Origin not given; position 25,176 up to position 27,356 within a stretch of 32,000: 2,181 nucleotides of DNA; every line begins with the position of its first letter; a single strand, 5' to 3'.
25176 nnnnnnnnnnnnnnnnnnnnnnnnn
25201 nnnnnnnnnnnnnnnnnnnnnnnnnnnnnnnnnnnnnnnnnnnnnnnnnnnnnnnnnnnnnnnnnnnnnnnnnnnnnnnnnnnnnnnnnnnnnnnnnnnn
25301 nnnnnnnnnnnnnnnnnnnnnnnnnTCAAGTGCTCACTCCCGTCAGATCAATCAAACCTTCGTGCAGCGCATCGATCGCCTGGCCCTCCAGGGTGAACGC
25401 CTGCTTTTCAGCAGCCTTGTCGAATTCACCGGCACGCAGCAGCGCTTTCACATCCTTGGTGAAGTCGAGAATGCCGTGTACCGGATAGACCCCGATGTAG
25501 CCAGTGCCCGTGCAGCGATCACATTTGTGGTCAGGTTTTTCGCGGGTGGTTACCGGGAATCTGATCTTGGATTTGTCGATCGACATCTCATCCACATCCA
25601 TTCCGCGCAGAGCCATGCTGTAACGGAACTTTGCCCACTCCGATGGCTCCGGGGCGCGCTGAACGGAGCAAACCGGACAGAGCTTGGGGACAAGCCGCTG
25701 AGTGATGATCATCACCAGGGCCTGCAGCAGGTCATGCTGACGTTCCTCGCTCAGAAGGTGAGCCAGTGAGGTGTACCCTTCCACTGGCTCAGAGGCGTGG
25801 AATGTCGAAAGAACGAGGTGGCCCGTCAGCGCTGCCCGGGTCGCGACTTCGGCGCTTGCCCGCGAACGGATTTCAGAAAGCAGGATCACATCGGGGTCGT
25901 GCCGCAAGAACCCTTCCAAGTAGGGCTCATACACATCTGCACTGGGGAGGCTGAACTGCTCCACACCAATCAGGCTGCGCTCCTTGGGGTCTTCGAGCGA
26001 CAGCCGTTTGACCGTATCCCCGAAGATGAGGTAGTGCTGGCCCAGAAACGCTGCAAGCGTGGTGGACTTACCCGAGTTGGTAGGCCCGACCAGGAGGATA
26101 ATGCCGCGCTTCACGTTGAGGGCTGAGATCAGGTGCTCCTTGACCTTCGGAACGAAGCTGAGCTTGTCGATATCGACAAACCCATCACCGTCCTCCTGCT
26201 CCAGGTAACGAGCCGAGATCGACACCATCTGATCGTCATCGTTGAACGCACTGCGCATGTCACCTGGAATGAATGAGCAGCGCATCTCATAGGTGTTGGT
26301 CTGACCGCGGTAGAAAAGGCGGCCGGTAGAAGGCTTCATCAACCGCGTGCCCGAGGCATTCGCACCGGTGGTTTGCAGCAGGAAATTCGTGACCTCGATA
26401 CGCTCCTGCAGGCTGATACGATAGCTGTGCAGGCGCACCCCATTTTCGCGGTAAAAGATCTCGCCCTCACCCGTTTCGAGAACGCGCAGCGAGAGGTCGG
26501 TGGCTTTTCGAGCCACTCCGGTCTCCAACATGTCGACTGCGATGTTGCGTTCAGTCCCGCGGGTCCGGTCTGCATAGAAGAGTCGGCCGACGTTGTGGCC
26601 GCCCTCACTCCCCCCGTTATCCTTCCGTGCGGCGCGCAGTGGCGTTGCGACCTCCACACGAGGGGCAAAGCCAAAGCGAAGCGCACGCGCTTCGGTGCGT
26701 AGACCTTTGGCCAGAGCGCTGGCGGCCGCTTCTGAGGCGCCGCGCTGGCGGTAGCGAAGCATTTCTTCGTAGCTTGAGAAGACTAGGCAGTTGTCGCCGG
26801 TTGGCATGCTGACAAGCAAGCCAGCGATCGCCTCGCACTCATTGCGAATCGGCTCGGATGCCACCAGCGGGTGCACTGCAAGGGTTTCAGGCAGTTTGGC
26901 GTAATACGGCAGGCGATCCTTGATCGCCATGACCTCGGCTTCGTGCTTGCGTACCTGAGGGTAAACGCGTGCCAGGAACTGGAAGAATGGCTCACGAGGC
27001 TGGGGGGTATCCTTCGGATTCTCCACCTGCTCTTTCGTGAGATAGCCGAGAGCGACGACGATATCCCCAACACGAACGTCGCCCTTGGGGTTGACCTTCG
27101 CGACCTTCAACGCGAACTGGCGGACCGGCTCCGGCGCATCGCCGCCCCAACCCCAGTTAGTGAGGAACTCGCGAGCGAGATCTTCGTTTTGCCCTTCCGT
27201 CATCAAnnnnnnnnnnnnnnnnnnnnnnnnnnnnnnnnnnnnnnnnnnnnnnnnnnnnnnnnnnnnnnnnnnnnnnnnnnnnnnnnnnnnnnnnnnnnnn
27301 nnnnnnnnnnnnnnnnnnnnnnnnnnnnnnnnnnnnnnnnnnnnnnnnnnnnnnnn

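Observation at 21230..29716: Compact ten-gene type IV filament operon with no secretin, peptidase or retraction ATPase, and a gene order matching no classical system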

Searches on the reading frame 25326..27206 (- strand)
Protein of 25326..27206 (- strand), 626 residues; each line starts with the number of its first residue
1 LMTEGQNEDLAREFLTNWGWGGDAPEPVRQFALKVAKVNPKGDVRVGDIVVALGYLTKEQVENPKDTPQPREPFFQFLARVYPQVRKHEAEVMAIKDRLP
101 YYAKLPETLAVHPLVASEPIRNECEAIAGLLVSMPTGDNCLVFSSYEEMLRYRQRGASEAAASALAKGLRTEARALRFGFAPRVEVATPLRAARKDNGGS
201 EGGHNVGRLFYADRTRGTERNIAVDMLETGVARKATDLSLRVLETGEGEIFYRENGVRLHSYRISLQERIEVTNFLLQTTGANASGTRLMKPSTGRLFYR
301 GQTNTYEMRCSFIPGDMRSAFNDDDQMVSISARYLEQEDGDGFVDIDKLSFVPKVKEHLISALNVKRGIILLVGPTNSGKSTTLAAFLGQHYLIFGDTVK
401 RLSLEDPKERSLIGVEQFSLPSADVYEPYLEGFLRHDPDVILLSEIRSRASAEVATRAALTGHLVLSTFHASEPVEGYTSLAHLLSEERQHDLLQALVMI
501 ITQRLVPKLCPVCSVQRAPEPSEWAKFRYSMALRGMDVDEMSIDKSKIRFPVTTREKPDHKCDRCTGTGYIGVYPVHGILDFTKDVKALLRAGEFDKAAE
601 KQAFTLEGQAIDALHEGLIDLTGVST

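Call 5: search_protein_families(library=pfam, max_evalue=0.1, proteins=[window:25326-27206:-])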
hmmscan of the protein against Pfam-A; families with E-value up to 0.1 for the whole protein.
window:25326-27206:- (626 aa): 8 families
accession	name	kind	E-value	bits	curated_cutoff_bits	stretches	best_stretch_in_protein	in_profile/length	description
PF00437.27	T2SSE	-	6e-45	153.9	24.9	1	225-613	14-357/370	Type II/IV secretion system protein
PF13173.12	AAA_14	-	0.0051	17.3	27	1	367-452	2-77/129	AAA domain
PF13555.12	AAA_29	-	0.017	15.3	27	1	367-386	22-41/61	P-loop containing region of AAA domain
PF13476.12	AAA_23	-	0.029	15.4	27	1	364-398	16-47/201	AAA domain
PF13401.12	AAA_22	-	0.036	14.8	27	1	366-391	4-29/130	AAA domain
PF09818.15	ABC_ATPase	-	0.042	13.3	23.2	1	357-387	69-99/283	P-loop domain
PF22527.2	DEXQc_Suv3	-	0.072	13.1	27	0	361-382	7-28/154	DEXQ-box helicase domain of Suv3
PF01926.29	MMR_HSR1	-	0.074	13.6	21.9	0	370-394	2-25/113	50S ribosome-binding GTPase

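Call 6: search_protein_families(library=ncbifam, max_evalue=0.1, proteins=[window:25326-27206:-])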
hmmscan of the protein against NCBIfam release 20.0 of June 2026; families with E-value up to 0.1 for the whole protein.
window:25326-27206:- (626 aa): 21 families
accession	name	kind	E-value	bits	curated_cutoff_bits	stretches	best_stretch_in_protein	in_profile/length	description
TIGR02533.1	type_II_gspE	equivalog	1.2e-36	126.4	630.25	1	228-611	118-469/486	type II secretion system ATPase GspE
TIGR02538.1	type_IV_pilB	equivalog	3e-35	121.9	675.65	1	343-603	292-532/564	type IV-A pilus assembly ATPase PilB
NF007755.0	PRK10436.1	equivalog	3.6e-35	121.5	617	1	221-600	87-426/465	type II secretion system protein GspE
NF041000.1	ATPase_ComGA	equivalog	5.2e-34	117.5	300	1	226-507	3-266/267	competence type IV pilus ATPase ComGA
NF053534.1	T4PilAsmATPsTfpB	equivalog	1.9e-30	105.9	850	1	234-603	216-552/584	type IV pilus assembly ATPase TfpB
TIGR01420.1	pilT_fam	subfamily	9.9e-26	90.8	319.1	1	357-508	112-270/343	PilT/PilU family type 4a pilus ATPase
TIGR02525.1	plasmid_TraJ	equivalog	4.2e-17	62.2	368.3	1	305-507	99-299/372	plasmid transfer ATPase TraJ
TIGR02524.1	dot_icm_DotB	equivalog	1.6e-11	44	463.3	1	355-508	122-287/358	Dot/Icm type IV secretion system ATPase DotB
NF058587.1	archaellum_moto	equivalog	6e-09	35.2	550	1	370-473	278-385/527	archaellum flagellar ATPase motor FlaI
TIGR02788.1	VirB11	equivalog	3.5e-08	32.8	249.95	1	354-493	132-275/308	P-type DNA transfer ATPase VirB11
NF053672.1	bindosome_BasE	exception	1.3e-06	27.4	1000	1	369-501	272-408/512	bindosome assembly system ATPase subunit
NF010425.0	PRK13851.1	equivalog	1.5e-06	27.3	461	1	357-491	152-290/344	type IV secretion system protein VirB11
TIGR02782.1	TrbB_P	equivalog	7.1e-06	25.5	304.55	1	355-491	125-262/303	P-type conjugative transfer ATPase TrbB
NF010469.0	PRK13894.1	subfamily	5e-05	22.8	508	1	356-490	139-273/320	conjugal transfer ATPase TrbB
NF010475.0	PRK13900.1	equivalog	0.00013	21.2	389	1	314-475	108-273/333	type IV secretion system ATPase VirB11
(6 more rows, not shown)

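Call 8: search_dna_similar(query=window:25326-27206:-, collection=plasmids, mode=protein, max_rows=25)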
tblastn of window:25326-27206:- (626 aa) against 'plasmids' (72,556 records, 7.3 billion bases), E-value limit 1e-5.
Records with a match: 4496; places in all: 6864; records where one place covers at least 80% of the query: 25.
Best place of each record, by identity: >=99% 2; 60-80% 3; <60% 4491.
By first word of the organism name: Escherichia 2252; Salmonella 527; Klebsiella 344; Pseudomonas 236; Shigella 144; Vibrio 129; Ralstonia 119; Serratia 105; Enterobacter 63; Burkholderia 51; and 163 more.
By predicted mobility (MOB-suite, as given by PLSDB): conjugative 3006; non-mobilizable 945; mobilizable 545.
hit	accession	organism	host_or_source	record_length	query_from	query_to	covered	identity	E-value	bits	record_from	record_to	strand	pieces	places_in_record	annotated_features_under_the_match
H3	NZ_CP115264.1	Pseudomonas aeruginosa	Homo sapiens,culture samples from human ...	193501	1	626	100%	99.4%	0e+0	1265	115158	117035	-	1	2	ATPase, T2SS/T4P/T4SS family | hypothetical protein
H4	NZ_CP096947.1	Pseudomonas aeruginosa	Homo sapiens,broncholveolr lvge fluid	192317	1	626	100%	99.0%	0e+0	1261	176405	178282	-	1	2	ATPase, T2SS/T4P/T4SS family | hypothetical protein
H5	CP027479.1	Pseudomonas koreensis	Cultured bacterium isolated from ...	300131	10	626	99%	77.7%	0e+0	1004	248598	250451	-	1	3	hypothetical protein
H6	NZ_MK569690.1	Pseudomonas syringae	-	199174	10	626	99%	77.3%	0e+0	1000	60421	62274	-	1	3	ATPase, T2SS/T4P/T4SS family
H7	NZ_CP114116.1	Pseudomonas sp. GXZC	Sus scrofa,mixed culture,semen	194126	8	626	99%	74.5%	0e+0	960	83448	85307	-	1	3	ATPase, T2SS/T4P/T4SS family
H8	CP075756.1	Pseudomonas aeruginosa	Homo sapiens,Cell culture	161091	11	621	98%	43.3%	1e-154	499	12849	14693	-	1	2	tadA: Flp pilus assembly complex ATPase component TadA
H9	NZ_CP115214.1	Pseudomonas aeruginosa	Homo sapiens,culture samples from human ...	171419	11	621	98%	43.3%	1e-154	499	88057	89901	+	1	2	ATPase, T2SS/T4P/T4SS family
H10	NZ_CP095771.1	Pseudomonas aeruginosa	Homo sapiens,collection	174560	11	621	98%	43.3%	1e-154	499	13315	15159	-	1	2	ATPase, T2SS/T4P/T4SS family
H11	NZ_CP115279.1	Pseudomonas aeruginosa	Homo sapiens,culture samples from human ...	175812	11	621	98%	43.3%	2e-154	499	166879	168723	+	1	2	ATPase, T2SS/T4P/T4SS family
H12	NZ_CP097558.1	Pseudomonas aeruginosa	pure culture,plastic surface of ...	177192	11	621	98%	43.3%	2e-154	499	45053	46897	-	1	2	ATPase, T2SS/T4P/T4SS family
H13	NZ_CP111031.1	Pseudomonas aeruginosa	Homo sapiens,sputum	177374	11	621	98%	43.3%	2e-154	499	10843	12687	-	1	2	ATPase, T2SS/T4P/T4SS family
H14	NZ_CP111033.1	Pseudomonas aeruginosa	Homo sapiens,sputum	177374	11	621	98%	43.3%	2e-154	499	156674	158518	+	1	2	ATPase, T2SS/T4P/T4SS family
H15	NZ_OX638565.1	Pseudomonas aeruginosa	Homo sapiens,urine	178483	11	621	98%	43.3%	2e-154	499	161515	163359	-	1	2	ATPase, T2SS/T4P/T4SS family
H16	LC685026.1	Pseudomonas aeruginosa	-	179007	11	621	98%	43.3%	2e-154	499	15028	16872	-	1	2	hypothetical protein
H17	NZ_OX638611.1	Pseudomonas aeruginosa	Homo sapiens,throat culture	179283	11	621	98%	43.3%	2e-154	499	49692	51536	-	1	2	ATPase, T2SS/T4P/T4SS family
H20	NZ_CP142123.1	Stutzerimonas frequens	wild soybean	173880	14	624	98%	29.2%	2e-57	217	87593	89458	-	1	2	ATPase, T2SS/T4P/T4SS family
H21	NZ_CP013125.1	Pseudomonas mendocina S5.2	rhizosphere soil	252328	7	624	99%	28.5%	1e-62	232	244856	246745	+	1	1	ATPase, T2SS/T4P/T4SS family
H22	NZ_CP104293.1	Stenotrophomonas maltophilia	water,freshwater stream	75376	13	621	97%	27.8%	2e-51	199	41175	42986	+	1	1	ATPase, T2SS/T4P/T4SS family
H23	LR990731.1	Xanthomonas hydrangeae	Hydrangea arborescens,leaf spots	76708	3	624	99%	26.2%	1e-51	200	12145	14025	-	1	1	hypothetical protein (x4)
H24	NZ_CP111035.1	Pseudomonas aeruginosa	Homo sapiens,sputum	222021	44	621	92%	26.8%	3e-40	165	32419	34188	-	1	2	ATPase, T2SS/T4P/T4SS family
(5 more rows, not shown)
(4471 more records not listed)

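Call 16: get_annotated_region(hit=H8, flank=14000)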
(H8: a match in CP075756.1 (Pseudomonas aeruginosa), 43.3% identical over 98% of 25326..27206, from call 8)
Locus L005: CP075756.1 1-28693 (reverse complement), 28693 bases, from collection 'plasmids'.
description: Pseudomonas aeruginosa strain PaLo553 plasmid pPALO553, complete sequence
organism: Pseudomonas aeruginosa (NCBI taxid 287)
taxonomy: Bacteria; Pseudomonadota; Gammaproteobacteria; Pseudomonadales; Pseudomonadaceae; Pseudomonas; Pseudomonas aeruginosa
host: -; source: Homo sapiens,Cell culture; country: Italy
typing (MOB-suite, as given by PLSDB): non-mobilizable
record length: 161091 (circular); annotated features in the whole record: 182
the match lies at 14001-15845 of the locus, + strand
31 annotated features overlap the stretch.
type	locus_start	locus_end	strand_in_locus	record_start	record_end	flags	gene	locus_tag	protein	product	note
CDS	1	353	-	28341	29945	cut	-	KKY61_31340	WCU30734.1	hypothetical protein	-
CDS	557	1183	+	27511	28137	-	-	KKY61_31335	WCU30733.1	hypothetical protein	-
CDS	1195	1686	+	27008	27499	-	-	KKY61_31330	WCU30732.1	DotD/TraH family lipoprotein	-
CDS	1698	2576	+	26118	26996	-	-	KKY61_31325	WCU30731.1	type IV secretory system conjugative DNA transfer family protein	-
CDS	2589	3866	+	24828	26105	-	tadA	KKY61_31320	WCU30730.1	Flp pilus assembly complex ATPase component TadA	-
CDS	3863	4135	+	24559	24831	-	-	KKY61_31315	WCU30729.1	hypothetical protein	-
CDS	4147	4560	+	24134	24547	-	-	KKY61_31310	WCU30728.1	hypothetical protein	-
CDS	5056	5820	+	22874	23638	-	-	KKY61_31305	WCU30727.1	hypothetical protein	-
CDS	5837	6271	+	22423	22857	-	-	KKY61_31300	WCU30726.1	hypothetical protein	-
CDS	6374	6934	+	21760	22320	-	-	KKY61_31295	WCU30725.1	hypothetical protein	-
CDS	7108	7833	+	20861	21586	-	-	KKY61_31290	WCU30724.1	hypothetical protein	-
CDS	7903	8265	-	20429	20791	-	-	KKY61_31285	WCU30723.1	hypothetical protein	-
CDS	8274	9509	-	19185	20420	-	-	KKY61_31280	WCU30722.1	site-specific integrase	-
CDS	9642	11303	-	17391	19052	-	-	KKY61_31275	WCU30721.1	hypothetical protein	-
CDS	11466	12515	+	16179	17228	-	-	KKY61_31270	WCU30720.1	prepilin-type N-terminal cleavage/methylation domain-containing protein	-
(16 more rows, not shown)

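Call 17: get_annotated_region(hit=H22, flank=12000)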
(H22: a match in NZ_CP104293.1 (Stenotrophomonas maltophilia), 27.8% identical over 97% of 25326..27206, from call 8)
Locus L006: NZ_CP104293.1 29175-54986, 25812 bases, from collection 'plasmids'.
description: Stenotrophomonas maltophilia strain ACYCe.8N plasmid pACYCe.8N_1, complete sequence
organism: Stenotrophomonas maltophilia (NCBI taxid 40324)
taxonomy: Bacteria; Pseudomonadota; Gammaproteobacteria; Lysobacterales; Lysobacteraceae; Stenotrophomonas; Stenotrophomonas maltophilia
host: -; source: water,freshwater stream; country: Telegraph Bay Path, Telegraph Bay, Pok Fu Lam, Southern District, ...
typing (MOB-suite, as given by PLSDB): non-mobilizable
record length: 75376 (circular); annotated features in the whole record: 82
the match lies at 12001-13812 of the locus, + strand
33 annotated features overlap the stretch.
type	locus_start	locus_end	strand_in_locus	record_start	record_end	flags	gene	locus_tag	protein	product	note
CDS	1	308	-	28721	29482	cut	-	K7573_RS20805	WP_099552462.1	type IV secretion system protein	-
CDS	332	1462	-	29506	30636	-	-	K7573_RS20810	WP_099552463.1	type IV secretion system protein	GO:0030255 - protein secretion by the type IV secretion system [Evidence IEA]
CDS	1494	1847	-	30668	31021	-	-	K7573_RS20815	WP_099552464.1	hypothetical protein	-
CDS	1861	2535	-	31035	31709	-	-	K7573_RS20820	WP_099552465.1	type IV secretion system protein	-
CDS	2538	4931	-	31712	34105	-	-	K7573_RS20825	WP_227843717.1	hypothetical protein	-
CDS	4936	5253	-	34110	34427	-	-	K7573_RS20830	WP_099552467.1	VirB3 family type IV secretion system protein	-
CDS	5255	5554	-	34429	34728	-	-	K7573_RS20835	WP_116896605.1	hypothetical protein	-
CDS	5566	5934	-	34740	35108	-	-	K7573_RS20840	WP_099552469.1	hypothetical protein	-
CDS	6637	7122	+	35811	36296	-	-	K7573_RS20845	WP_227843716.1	TcpQ domain-containing protein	-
CDS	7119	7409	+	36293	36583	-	-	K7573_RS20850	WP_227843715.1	hypothetical protein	-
CDS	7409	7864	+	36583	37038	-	-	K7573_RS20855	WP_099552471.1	TcpQ domain-containing protein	-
CDS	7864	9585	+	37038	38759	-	-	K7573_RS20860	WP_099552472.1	hypothetical protein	-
CDS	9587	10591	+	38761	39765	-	-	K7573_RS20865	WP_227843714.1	type II secretion system protein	-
CDS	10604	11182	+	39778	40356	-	-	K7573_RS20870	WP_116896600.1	type II secretion system protein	-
CDS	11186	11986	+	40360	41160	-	-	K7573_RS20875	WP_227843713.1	hypothetical protein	-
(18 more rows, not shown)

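Call 18: get_annotated_region(hit=H21, flank=12000)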
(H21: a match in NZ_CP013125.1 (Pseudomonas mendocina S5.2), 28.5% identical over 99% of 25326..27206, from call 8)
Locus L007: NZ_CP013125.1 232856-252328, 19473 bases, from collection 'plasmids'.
description: Pseudomonas mendocina S5.2 plasmid pPME5, complete sequence
organism: Pseudomonas mendocina S5.2 (NCBI taxid 1225174)
taxonomy: Bacteria; Pseudomonadota; Gammaproteobacteria; Pseudomonadales; Pseudomonadaceae; Pseudomonas; Pseudomonas mendocina; Pseudomonas mendocina S5.2
host: -; source: rhizosphere soil; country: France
typing (MOB-suite, as given by PLSDB): non-mobilizable
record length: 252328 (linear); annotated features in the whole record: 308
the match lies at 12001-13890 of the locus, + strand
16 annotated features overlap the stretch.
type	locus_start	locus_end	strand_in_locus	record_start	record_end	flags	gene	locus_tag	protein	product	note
CDS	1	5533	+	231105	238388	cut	-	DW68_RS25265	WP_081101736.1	N-6 DNA methylase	GO:0006306 - DNA methylation [Evidence IEA]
CDS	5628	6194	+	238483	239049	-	-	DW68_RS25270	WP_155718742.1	DotD/TraH family lipoprotein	-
CDS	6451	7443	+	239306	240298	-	-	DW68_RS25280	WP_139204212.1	hypothetical protein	-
CDS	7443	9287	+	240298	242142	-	-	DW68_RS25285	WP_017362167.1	secretin N-terminal domain-containing protein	GO:0009297 - pilus assembly [Evidence IEA]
CDS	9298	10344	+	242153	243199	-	-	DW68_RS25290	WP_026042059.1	prepilin-type N-terminal cleavage/methylation domain-containing protein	-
CDS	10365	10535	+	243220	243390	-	-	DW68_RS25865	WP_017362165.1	hypothetical protein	-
CDS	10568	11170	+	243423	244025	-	-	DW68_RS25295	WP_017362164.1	prepilin-type N-terminal cleavage/methylation domain-containing protein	-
CDS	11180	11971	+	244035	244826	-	-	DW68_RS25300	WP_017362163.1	hypothetical protein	-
CDS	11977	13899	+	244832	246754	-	-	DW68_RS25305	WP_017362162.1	ATPase, T2SS/T4P/T4SS family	-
CDS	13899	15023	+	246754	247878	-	-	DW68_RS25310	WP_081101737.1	type II secretion system F family protein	-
CDS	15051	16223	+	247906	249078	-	-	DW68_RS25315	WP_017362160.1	hypothetical protein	-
CDS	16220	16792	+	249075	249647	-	-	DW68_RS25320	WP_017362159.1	hypothetical protein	-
CDS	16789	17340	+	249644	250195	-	-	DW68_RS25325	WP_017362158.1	hypothetical protein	-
CDS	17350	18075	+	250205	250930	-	-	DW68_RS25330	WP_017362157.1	hypothetical protein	-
CDS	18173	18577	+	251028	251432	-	-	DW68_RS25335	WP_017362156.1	lytic transglycosylase domain-containing protein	-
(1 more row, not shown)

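Call 19: get_annotated_region(hit=H23, flank=10000)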
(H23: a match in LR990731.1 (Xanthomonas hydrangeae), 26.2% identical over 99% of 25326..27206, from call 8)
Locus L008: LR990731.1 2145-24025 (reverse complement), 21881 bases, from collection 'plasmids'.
description: Xanthomonas sp. LMG 31884 genome assembly, plasmid: LMG31884_p76
organism: Xanthomonas hydrangeae (NCBI taxid 2775159)
taxonomy: Bacteria; Pseudomonadota; Gammaproteobacteria; Lysobacterales; Lysobacteraceae; Xanthomonas; Xanthomonas hydrangeae
host: -; source: Hydrangea arborescens,leaf spots; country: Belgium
typing (MOB-suite, as given by PLSDB): non-mobilizable
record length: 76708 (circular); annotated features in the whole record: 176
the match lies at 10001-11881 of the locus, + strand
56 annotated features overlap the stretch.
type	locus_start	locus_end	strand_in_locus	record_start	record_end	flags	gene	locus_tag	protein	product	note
CDS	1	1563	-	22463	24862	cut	virB4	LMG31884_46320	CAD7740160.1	Type IV secretion system protein virB4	-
CDS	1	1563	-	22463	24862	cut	virB4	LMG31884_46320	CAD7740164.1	Type IV secretion system protein virB4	-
CDS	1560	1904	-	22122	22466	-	-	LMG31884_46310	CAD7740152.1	hypothetical protein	-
CDS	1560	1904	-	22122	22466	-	-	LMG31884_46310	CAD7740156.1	hypothetical protein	-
CDS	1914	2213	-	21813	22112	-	-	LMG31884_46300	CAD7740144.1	hypothetical protein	-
CDS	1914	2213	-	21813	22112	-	-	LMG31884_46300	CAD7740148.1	hypothetical protein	-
CDS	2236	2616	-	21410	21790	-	-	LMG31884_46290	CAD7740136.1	hypothetical protein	-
CDS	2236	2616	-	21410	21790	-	-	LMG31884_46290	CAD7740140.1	hypothetical protein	-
CDS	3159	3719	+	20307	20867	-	-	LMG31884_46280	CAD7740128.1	hypothetical protein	-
CDS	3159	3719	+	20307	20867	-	-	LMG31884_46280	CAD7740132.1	hypothetical protein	-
CDS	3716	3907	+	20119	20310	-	-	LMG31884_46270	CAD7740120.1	hypothetical protein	-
CDS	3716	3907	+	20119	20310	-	-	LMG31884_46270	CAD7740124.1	hypothetical protein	-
CDS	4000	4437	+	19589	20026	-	-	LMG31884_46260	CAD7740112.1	hypothetical protein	-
CDS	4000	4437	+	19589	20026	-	-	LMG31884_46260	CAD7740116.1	hypothetical protein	-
CDS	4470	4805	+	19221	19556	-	-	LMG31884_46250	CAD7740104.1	hypothetical protein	-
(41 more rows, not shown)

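Call 20: get_annotated_region(hit=H20, flank=10000)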
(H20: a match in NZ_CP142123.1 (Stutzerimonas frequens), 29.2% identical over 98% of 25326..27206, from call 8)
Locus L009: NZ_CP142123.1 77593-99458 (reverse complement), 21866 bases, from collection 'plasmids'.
description: Stutzerimonas frequens strain XN05-1 plasmid unnamed, complete sequence
organism: Stutzerimonas frequens (NCBI taxid 2968969)
taxonomy: Bacteria; Pseudomonadota; Gammaproteobacteria; Pseudomonadales; Pseudomonadaceae; Stutzerimonas; Stutzerimonas frequens
host: -; source: wild soybean; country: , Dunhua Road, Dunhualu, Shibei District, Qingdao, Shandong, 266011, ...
typing (MOB-suite, as given by PLSDB): non-mobilizable
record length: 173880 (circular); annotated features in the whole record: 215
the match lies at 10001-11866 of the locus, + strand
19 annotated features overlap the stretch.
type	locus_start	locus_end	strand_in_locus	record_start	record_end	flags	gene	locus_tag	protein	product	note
CDS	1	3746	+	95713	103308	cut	-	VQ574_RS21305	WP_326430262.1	N-6 DNA methylase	GO:0006306 - DNA methylation [Evidence IEA]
CDS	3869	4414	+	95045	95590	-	-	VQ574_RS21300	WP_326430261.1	DotD/TraH family lipoprotein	-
CDS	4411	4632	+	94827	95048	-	-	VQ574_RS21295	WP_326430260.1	hypothetical protein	-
CDS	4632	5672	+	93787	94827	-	-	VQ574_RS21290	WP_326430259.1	hypothetical protein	-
CDS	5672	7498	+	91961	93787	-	-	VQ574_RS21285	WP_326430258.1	hypothetical protein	-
CDS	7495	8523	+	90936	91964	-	-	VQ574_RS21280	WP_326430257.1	type II secretion system protein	-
CDS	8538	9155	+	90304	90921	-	-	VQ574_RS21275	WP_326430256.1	type II secretion system protein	-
CDS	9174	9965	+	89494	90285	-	-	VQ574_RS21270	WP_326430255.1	hypothetical protein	-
CDS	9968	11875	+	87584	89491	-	-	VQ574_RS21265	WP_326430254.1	ATPase, T2SS/T4P/T4SS family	-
CDS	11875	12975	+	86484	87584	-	-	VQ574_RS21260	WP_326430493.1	type II secretion system F family protein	-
CDS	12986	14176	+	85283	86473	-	-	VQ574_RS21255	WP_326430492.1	hypothetical protein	-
CDS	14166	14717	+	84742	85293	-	-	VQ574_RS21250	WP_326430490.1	hypothetical protein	-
CDS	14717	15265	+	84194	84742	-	-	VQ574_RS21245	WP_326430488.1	hypothetical protein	-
CDS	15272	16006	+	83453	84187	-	-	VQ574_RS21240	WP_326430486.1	hypothetical protein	-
CDS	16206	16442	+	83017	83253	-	-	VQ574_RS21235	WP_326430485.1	hypothetical protein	-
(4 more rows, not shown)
